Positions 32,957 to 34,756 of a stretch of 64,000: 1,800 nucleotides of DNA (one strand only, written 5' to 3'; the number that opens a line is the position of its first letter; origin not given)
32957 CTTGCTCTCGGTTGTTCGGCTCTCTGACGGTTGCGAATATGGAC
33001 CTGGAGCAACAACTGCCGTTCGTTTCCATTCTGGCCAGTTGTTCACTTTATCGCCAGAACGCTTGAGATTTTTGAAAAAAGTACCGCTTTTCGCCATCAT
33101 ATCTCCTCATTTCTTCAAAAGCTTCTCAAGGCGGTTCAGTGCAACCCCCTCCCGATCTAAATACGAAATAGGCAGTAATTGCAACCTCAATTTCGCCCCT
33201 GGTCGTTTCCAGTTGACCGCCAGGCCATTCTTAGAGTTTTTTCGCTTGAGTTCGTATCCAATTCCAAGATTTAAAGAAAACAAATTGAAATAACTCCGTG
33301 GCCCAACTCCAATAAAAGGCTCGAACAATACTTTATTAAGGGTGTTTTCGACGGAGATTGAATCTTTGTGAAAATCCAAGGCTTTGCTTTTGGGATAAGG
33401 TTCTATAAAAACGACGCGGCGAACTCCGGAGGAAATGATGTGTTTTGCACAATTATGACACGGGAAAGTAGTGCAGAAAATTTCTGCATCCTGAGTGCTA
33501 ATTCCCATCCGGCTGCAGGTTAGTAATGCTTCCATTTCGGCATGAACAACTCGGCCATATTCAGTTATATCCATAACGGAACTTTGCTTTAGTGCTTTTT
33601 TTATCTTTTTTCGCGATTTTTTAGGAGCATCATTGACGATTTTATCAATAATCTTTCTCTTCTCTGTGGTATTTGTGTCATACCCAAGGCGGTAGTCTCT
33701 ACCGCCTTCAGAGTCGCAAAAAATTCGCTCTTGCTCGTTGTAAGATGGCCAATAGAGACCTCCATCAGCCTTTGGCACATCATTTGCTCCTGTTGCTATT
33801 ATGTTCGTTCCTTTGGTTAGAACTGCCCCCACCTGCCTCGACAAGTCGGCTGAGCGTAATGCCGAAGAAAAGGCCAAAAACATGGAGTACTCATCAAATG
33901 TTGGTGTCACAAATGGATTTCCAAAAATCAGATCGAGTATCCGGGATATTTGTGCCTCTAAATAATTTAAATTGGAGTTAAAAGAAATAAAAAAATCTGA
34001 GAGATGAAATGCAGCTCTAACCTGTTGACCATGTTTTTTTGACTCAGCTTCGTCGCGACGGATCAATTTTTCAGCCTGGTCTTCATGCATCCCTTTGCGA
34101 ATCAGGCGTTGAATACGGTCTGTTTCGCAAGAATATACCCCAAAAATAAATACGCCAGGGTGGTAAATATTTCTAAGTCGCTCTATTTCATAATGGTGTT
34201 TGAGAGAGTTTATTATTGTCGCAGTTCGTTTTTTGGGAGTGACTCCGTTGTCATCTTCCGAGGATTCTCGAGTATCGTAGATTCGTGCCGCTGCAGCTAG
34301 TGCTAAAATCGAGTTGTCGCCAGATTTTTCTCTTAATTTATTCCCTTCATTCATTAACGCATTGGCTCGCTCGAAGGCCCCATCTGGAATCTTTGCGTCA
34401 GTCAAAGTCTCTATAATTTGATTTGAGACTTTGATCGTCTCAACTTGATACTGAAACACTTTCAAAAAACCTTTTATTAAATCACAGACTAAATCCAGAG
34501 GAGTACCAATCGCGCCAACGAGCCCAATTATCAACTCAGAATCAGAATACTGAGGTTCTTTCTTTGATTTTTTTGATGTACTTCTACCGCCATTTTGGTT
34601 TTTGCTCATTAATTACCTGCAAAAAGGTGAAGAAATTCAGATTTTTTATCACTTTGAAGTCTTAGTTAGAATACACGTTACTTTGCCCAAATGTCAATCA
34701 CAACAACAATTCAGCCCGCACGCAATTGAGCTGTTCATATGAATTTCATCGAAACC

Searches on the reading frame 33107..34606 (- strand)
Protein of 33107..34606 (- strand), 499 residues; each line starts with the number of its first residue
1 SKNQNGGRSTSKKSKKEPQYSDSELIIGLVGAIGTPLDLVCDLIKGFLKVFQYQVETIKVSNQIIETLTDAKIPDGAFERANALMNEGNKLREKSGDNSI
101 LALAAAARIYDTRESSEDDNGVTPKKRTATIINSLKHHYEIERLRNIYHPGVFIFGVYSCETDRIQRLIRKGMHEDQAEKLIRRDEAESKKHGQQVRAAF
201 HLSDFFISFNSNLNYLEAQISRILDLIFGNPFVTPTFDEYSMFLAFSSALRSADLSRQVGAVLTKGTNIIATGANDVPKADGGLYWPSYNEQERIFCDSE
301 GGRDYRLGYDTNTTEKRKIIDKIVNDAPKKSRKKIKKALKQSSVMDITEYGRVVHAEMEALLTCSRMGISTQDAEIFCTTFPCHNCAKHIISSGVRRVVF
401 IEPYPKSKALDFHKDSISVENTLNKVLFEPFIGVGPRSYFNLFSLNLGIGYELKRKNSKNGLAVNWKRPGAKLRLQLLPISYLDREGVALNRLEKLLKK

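Call 20: search_protein_families(library=pfam, proteins=[window:33107-34606:-], max_evalue=0.001)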
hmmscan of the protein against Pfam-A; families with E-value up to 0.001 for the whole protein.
window:33107-34606:- (499 aa): 2 families
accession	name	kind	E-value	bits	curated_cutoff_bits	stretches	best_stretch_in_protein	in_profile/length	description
PF00383.29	dCMP_cyt_deam_1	-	1.7e-17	63.6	25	1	237-401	3-101/102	Cytidine and deoxycytidylate deaminase zinc-binding region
PF14437.12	MafB19-deam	-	1.5e-09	38.4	27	1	256-426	22-133/142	MafB19-like deaminase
